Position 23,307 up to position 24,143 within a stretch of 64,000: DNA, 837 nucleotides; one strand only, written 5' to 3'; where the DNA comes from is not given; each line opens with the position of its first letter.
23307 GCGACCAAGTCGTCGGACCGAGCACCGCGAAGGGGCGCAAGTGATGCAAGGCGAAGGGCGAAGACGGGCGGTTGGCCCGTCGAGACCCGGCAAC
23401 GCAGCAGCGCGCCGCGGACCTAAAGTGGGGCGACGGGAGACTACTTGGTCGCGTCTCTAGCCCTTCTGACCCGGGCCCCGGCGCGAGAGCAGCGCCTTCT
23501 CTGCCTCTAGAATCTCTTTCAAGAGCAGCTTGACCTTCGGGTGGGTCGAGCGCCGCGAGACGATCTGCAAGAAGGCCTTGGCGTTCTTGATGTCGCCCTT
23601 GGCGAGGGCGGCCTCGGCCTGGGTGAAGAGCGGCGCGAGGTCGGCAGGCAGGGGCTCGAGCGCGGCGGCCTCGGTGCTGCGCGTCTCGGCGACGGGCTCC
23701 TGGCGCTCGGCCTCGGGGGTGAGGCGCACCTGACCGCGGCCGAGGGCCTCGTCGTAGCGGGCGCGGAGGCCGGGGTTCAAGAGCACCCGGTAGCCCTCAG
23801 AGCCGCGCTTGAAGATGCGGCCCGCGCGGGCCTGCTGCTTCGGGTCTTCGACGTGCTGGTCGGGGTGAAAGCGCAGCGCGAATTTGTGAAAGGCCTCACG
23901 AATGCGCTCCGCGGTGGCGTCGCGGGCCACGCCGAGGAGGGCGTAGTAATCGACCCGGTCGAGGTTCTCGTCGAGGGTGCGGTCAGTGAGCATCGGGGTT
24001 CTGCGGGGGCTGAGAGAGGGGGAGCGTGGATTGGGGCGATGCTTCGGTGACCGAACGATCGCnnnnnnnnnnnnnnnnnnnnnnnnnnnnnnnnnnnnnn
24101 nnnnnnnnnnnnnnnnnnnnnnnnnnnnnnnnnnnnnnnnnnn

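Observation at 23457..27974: Hsp70-like protein with a ~590-aa Pro/Ala/Gly-rich insert replacing the interdomain linker, clustered with a J-domain protein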

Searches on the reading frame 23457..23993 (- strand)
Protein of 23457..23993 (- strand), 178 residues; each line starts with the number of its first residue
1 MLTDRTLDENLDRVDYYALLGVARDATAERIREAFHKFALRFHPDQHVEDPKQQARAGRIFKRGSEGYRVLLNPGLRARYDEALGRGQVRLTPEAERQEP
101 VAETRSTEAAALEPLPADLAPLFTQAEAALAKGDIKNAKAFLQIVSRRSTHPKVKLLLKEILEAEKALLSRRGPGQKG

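Call 7: search_protein_families(library=pfam, proteins=[window:23457-23993:-], max_evalue=0.01)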
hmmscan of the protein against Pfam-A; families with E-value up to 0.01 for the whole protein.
window:23457-23993:- (178 aa): 1 family
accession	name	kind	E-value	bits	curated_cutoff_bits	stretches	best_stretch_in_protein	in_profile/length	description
PF00226.36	DnaJ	-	1e-14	54.8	27.8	1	15-81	1-63/63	DnaJ domain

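Call 8: search_protein_families(library=ncbifam, proteins=[window:23457-23993:-], max_evalue=0.01)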
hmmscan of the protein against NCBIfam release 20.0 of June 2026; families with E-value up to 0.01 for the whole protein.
window:23457-23993:- (178 aa): 13 families
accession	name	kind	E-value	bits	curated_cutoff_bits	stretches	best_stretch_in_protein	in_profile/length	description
TIGR02349.1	DnaJ_bact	equivalog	4.7e-15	55.8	377.2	1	15-84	1-66/354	molecular chaperone DnaJ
NF010894.0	PRK14301.1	equivalog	5.7e-15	55.2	548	1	13-82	3-68/373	chaperone protein DnaJ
NF008035.0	PRK10767.1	subfamily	1.8e-13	50.3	338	1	13-82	3-68/374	molecular chaperone DnaJ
NF010885.0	PRK14292.1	equivalog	1.6e-12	47.1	585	1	14-82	2-65/371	chaperone protein DnaJ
TIGR03835.1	termin_org_DnaJ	equivalog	2.4e-12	46.1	512.25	1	15-82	3-65/871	terminal organelle assembly protein TopJ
NF037946.1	terminal_TopJ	equivalog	3.7e-12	45.6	300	1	14-81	5-67/810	terminal organelle assembly protein TopJ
NF010874.0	PRK14281.1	equivalog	5.1e-12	45.6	619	1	14-87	3-71/397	chaperone protein DnaJ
NF010872.0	PRK14279.1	equivalog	1.1e-10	41.2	556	1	14-83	9-74/394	molecular chaperone DnaJ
NF010892.0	PRK14299.1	equivalog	1.2e-10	41.1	392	1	14-82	4-67/291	chaperone protein DnaJ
NF010871.0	PRK14278.1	equivalog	3.2e-09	36.2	502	1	15-81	4-65/378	molecular chaperone DnaJ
NF007618.0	PRK10266.1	equivalog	3.6e-07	29.9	403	1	14-111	4-93/306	curved DNA-binding protein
NF050028.1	CldAdptActJ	equivalog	1.4e-06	28.7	150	1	14-80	2-69/93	cold adaptation protein ActJcold adaptation protein ActJ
NF002935.0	PRK03578.1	equivalog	0.0017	18.9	198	1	15-80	7-75/176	Fe-S protein assembly co-chaperone HscB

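Call 68: find_homologous_proteins(query=A2, max_evalue=0.00001)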
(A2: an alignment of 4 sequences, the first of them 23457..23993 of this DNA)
Query A2 (4 sequences) (178 aa, profile of the alignment): 792 proteins with E <= 0.00001 among 8000 candidates; the best 120 are listed.
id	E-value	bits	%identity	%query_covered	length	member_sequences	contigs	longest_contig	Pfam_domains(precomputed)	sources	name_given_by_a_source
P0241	3.7e-84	299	65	97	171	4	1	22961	PF00226.37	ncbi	-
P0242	1.2e-83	297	59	97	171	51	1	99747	PF00226.37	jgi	jgi:DnaJ-class molecular chaperone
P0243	1.7e-83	296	100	100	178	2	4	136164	PF00226.37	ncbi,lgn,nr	ncbi:MAG: DnaJ domain-containing protein [Myxococcales bacterium]|nr:DnaJ domain-containing protein 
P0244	7.8e-83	294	63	97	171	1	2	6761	PF00226.37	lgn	-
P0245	1.2e-82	294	67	95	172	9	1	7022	PF00226.37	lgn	-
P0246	3.7e-82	292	63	97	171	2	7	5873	PF00226.37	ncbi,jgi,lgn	jgi:curved DNA-binding protein CbpA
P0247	9.5e-82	291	64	97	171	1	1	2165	PF00226.37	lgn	-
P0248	7.5e-81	288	66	91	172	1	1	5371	PF00226.37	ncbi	-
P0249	9.8e-81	287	65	90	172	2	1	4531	PF00226.37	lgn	-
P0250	1.1e-80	287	65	97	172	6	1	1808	PF00226.37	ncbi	-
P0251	1.3e-80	287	62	97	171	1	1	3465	PF00226.37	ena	-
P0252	2.2e-80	286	67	97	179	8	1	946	PF00226.37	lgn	-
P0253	6.3e-80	285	66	97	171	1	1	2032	PF00226.37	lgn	-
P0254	8.3e-80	284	63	94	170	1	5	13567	PF00226.37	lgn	-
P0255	3.6e-79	282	65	97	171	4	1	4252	PF00226.37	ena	-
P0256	4.5e-78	279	67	97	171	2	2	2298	PF00226.37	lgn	-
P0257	7.7e-78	278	67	97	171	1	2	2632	PF00226.37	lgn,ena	-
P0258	8.4e-78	278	66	97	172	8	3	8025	PF00226.37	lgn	-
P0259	9.6e-78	278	65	97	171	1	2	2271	PF00226.37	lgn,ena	-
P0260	4.9e-76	272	62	97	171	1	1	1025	PF00226.37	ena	-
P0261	7.4e-76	272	64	91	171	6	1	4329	PF00226.37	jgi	-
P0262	1.8e-74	267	71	97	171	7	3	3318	PF00226.37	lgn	-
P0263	2.5e-74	267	63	97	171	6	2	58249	PF00226.37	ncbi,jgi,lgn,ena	jgi:curved DNA-binding protein CbpA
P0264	3.6e-74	266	63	97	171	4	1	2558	PF00226.37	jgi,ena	-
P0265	5.1e-74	266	75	97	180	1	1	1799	PF00226.37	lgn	-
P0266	6.5e-74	265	64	97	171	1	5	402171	PF00226.37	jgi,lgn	jgi:curved DNA-binding protein CbpA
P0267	3.3e-73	263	62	97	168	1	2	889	PF00226.37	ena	-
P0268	4.7e-73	262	60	97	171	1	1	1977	PF00226.37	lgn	-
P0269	7.7e-73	262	65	97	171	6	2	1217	PF00226.37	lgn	-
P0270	1.0e-72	261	71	94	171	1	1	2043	PF00226.37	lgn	-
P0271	1.6e-72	261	62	97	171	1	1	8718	PF00226.37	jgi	jgi:curved DNA-binding protein CbpA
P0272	2.3e-72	260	68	98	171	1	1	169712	PF00226.37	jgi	-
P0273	8.1e-72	258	67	98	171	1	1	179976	PF00226.37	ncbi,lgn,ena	-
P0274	1.3e-71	258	62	97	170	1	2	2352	PF00226.37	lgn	-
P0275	3.2e-71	256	64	97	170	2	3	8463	PF00226.37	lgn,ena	-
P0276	4.1e-71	256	62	97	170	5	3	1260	PF00226.37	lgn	-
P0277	4.5e-71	256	59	97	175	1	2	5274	PF00226.37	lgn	-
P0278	5.9e-71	256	60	97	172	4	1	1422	PF00226.37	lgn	-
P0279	2.2e-70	254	63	95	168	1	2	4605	PF00226.37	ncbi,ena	-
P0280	4.0e-70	253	62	97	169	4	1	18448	PF00226.37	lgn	-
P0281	4.2e-70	253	63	97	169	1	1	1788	PF00226.37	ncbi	-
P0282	9.6e-70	252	60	96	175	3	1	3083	PF00226.37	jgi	jgi:curved DNA-binding protein CbpA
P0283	1.0e-69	252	63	97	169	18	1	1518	PF00226.37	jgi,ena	jgi:DnaJ-class molecular chaperone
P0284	6.5e-69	249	62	97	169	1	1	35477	PF00226.37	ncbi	ncbi:MAG: DnaJ domain-containing protein [Polyangiales bacterium]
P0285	1.6e-68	248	59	99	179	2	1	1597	PF00226.37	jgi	jgi:curved DNA-binding protein CbpA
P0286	3.1e-68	247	63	97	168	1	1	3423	PF00226.37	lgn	-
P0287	1.1e-66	242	35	92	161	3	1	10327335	PF00226.37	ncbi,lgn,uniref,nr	ncbi:J domain-containing protein [Sandaracinus amylolyticus]|uniref:J domain-containing protein n=1 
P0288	2.2e-66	241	56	97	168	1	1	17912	PF00226.37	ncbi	-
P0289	3.9e-63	230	52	94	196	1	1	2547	PF00226.37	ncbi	-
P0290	2.7e-62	227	58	97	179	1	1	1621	PF00226.37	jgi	jgi:curved DNA-binding protein CbpA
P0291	1.5e-59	219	39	92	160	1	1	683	PF00226.37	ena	-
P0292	1.5e-57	212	37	92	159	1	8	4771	PF00226.37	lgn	-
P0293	6.1e-57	210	37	92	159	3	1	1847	PF00226.37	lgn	-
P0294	1.1e-54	203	37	92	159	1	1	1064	PF00226.37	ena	-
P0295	1.0e-52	196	37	93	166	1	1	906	PF00226.37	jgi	jgi:curved DNA-binding protein CbpA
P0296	1.5e-52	196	49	77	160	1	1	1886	PF00226.37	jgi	jgi:curved DNA-binding protein CbpA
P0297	9.9e-52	193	39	77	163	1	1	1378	PF00226.37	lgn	-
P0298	1.5e-51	192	38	92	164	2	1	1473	PF00226.37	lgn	-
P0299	1.6e-51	192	47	89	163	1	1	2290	PF00226.37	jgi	-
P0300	2.1e-51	192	42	91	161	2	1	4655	PF00226.37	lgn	-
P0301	2.2e-51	192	40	91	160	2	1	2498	PF00226.37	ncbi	-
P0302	2.3e-51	192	42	91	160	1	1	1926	PF00226.37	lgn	-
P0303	2.5e-51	192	38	86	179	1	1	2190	PF00226.37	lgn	-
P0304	2.7e-51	192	45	78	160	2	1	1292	PF00226.37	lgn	-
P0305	2.8e-51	192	36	92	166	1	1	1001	PF00226.37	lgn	-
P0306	3.1e-51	191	38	77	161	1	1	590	PF00226.37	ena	-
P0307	3.1e-51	191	39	78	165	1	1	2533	PF00226.37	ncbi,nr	ncbi:MAG: DnaJ domain-containing protein [Myxococcota bacterium]|nr:DnaJ domain-containing protein [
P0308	3.2e-51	191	40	91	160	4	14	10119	PF00226.37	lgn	-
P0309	4.5e-51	191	48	77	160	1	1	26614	PF00226.37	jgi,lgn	jgi:curved DNA-binding protein CbpA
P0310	5.1e-51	191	46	78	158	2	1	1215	PF00226.37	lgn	-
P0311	5.9e-51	191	44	78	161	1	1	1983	PF00226.37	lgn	-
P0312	9.2e-51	190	44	78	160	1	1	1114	PF00226.37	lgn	-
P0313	1.0e-50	190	45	91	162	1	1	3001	PF00226.37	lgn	-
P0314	1.1e-50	190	44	91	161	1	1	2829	PF00226.37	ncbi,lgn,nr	ncbi:MAG: DnaJ domain-containing protein [Myxococcales bacterium]|nr:DnaJ domain-containing protein 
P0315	1.3e-50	189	46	90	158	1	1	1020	PF00226.37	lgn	-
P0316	1.6e-50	189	38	92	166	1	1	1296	PF00226.37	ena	-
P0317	1.6e-50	189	43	91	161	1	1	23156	PF00226.37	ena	-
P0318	2.0e-50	189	41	81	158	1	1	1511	PF00226.37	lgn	-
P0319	2.6e-50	188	41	90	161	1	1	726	PF00226.37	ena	-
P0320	2.7e-50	188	39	90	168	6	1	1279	PF00226.37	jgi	-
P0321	2.7e-50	188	46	77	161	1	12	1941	PF00226.37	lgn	-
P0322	2.7e-50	188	44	91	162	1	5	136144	PF00226.37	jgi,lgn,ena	-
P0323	3.2e-50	188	42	90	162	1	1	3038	PF00226.37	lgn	-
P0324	3.5e-50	188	44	78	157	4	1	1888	PF00226.37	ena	-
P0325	3.9e-50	188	38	90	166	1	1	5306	PF00226.37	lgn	-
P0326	4.6e-50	188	44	78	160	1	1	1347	PF00226.37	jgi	jgi:curved DNA-binding protein CbpA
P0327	5.1e-50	187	40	91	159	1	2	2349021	PF00226.37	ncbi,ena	-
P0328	6.8e-50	187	34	78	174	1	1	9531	PF00226.37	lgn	-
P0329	8.6e-50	187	43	91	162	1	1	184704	PF00226.37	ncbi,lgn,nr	ncbi:MAG: DnaJ domain-containing protein [Sandaracinaceae bacterium]|nr:DnaJ domain-containing prote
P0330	1.0e-49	186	44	90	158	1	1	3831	PF00226.37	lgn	-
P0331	1.1e-49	186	44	90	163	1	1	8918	PF00226.37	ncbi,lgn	-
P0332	1.9e-49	186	41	90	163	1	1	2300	PF00226.37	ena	-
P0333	3.2e-49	185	38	78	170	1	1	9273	PF00226.37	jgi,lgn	jgi:curved DNA-binding protein CbpA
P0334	3.5e-49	185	42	78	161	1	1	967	PF00226.37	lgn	-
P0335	3.5e-49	185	38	78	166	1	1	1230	PF00226.37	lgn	-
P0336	3.5e-49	185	40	91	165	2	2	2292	PF00226.37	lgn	-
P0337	3.9e-49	185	39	78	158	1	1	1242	PF00226.37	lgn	-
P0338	5.7e-49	184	38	78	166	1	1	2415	PF00226.37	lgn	-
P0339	9.9e-49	183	47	88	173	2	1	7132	PF00226.37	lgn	-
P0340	1.1e-48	183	42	83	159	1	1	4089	PF00226.37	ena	-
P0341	1.2e-48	183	42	91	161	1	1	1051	PF00226.37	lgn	-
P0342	1.4e-48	183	52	91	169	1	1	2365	PF00226.37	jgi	jgi:curved DNA-binding protein CbpA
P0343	1.4e-48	183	47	79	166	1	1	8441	PF00226.37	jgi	jgi:curved DNA-binding protein CbpA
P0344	1.9e-48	182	43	80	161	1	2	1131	PF00226.37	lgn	-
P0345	1.9e-48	182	45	77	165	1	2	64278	PF00226.37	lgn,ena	-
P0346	2.0e-48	182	39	91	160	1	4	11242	PF00226.37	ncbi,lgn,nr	ncbi:MAG: DnaJ domain-containing protein [Sandaracinaceae bacterium]|nr:DnaJ domain-containing prote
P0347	2.0e-48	182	40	78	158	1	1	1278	PF00226.37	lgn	-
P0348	2.0e-48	182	40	91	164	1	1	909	PF00226.37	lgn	-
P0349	2.8e-48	182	38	90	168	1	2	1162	PF00226.37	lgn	-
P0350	3.0e-48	182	47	78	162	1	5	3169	PF00226.37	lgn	-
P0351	4.1e-48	181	40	88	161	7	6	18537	PF00226.37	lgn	-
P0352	4.3e-48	181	42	90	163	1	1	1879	PF00226.37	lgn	-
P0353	6.4e-48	181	43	94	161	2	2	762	PF00226.37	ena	-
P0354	8.3e-48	180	43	78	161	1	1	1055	PF00226.37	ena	-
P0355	1.0e-47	180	40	92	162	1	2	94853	PF00226.37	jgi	jgi:curved DNA-binding protein CbpA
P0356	1.1e-47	180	42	90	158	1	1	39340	PF00226.37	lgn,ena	-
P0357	1.3e-47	180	33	92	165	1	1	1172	PF00226.37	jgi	jgi:curved DNA-binding protein CbpA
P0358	3.4e-47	178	44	78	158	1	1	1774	PF00226.37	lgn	-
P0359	3.7e-47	178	48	79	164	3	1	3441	PF00226.37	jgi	jgi:curved DNA-binding protein CbpA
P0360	4.0e-47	178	40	90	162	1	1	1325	PF00226.37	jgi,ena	-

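Call 72: search_protein_families(library=padloc, proteins=[window:23457-23993:-], max_evalue=0.01)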
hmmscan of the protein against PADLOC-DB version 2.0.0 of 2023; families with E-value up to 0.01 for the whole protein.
window:23457-23993:- (178 aa): 1 family
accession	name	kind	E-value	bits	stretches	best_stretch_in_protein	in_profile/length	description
PDLC04481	PDC-M16B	-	0.00016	18.5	1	74-166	134-228/471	-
